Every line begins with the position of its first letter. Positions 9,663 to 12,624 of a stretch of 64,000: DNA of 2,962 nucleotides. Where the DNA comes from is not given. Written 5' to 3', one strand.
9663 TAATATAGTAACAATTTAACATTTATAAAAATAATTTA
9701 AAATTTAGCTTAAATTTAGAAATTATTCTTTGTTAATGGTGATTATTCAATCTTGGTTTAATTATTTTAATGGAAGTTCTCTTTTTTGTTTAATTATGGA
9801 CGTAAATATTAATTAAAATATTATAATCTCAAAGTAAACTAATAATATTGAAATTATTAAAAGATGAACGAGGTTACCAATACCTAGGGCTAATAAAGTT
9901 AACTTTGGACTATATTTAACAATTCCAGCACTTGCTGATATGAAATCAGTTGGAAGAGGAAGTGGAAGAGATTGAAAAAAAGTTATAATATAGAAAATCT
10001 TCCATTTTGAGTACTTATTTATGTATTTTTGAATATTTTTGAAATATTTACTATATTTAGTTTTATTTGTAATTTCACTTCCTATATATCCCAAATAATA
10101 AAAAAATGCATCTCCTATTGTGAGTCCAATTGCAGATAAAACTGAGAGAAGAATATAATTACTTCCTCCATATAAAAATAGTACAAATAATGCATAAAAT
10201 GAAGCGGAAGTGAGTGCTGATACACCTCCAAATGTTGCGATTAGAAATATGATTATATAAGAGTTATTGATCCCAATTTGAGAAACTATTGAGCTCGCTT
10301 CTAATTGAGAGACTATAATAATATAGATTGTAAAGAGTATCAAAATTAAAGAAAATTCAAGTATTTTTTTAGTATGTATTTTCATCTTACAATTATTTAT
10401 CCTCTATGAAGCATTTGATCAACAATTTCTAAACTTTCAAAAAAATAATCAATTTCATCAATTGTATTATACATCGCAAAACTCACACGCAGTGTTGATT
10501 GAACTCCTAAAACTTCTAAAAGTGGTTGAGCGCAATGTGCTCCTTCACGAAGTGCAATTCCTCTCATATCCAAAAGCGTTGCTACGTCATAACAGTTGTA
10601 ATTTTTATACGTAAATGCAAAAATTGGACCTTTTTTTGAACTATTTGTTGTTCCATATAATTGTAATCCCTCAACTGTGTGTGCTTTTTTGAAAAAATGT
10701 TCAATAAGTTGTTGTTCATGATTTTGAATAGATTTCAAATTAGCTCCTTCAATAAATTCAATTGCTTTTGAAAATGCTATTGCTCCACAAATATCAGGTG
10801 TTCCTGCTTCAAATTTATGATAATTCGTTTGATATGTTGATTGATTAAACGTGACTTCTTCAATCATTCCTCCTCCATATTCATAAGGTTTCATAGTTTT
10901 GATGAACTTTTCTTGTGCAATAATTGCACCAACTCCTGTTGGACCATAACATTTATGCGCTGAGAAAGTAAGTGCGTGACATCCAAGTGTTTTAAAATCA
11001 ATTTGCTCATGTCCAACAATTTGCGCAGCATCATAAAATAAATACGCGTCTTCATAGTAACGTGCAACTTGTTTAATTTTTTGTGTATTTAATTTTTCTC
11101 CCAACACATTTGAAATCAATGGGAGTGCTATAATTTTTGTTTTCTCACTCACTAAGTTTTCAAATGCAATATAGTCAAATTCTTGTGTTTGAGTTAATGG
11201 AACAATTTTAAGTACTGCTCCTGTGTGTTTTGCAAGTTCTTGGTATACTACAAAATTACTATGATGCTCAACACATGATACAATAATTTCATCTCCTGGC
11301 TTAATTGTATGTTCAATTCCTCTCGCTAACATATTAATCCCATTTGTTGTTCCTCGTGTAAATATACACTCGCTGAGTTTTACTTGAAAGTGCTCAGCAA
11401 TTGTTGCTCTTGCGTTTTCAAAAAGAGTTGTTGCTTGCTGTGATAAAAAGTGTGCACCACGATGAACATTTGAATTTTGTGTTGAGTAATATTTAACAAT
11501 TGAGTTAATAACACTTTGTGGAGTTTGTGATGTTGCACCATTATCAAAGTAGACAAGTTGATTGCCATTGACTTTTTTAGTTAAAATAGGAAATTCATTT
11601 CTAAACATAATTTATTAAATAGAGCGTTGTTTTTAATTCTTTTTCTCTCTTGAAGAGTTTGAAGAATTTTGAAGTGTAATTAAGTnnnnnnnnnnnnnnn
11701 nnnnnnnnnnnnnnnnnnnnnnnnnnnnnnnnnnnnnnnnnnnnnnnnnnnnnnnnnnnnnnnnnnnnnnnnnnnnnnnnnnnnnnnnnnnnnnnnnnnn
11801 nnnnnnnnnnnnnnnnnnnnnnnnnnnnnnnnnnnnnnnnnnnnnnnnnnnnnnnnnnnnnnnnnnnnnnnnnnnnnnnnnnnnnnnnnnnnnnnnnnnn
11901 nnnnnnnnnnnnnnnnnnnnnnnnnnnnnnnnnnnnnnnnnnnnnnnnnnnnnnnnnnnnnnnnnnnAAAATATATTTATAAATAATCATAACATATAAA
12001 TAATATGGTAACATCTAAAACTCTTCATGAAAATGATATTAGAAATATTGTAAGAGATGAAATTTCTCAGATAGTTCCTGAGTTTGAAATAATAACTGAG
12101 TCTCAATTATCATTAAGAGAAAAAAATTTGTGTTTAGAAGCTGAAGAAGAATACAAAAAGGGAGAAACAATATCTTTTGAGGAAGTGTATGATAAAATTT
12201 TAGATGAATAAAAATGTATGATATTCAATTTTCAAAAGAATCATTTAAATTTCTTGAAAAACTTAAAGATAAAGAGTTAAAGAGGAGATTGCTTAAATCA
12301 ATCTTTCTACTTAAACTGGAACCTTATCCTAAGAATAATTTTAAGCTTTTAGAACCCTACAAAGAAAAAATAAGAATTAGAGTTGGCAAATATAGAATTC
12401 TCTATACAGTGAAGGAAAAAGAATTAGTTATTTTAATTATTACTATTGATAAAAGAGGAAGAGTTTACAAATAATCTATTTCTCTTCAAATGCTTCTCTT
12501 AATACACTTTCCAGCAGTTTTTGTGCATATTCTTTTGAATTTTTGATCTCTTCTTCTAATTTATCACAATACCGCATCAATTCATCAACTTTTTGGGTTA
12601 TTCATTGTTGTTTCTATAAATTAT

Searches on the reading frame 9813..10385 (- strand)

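Call 71: search_protein_families(library=pfam, proteins=[window:9813-10385:-], max_evalue=0.01)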
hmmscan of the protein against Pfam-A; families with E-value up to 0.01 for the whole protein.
window:9813-10385:- (190 aa): 1 family
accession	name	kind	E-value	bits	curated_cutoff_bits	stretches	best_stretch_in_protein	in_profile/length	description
PF09335.16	VTT_dom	-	8.2e-10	39.6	33.9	1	64-180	6-119/123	VTT domain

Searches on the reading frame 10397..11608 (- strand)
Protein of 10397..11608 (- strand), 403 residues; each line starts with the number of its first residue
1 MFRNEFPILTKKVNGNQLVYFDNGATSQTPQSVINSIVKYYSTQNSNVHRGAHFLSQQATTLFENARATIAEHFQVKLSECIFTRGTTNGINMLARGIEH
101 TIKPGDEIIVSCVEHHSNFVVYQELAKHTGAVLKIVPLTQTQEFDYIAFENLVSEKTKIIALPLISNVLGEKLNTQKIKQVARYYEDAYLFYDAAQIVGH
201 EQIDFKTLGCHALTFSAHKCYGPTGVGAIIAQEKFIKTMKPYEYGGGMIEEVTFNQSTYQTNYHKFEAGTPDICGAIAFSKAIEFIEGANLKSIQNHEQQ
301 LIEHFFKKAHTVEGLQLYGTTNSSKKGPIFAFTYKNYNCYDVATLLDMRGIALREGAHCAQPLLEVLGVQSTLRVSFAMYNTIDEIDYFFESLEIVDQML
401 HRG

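Call 15: search_protein_families(library=pfam, proteins=[window:10397-11608:-], max_evalue=0.001)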
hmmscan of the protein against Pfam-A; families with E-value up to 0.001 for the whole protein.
window:10397-11608:- (403 aa): 2 families
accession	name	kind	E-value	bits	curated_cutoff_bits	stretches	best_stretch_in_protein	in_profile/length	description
PF00266.25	Aminotran_5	-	1.2e-119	400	21.5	1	19-389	1-371/371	Aminotransferase class-V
PF00155.27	Aminotran_1_2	-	7.1e-10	39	19.7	1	57-378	38-347/361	Aminotransferase class I and II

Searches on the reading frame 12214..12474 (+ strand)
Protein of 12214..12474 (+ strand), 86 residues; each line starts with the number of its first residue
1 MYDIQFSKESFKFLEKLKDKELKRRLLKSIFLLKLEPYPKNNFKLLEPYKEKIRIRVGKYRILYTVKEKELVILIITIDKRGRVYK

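Call 71: search_protein_families(library=pfam, proteins=[window:12214-12474:+], max_evalue=0.01)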
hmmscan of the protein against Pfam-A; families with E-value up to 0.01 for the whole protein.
window:12214-12474:+ (86 aa): 2 families
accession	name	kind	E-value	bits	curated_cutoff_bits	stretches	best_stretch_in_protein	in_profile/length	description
PF05016.21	ParE_toxin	-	7.4e-08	33.3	23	1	4-85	1-89/89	ParE toxin of type II toxin-antitoxin system, parDE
PF05973.20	Gp49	-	0.00024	21.5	23.9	1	13-82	2-74/90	Phage derived protein Gp49-like (DUF891)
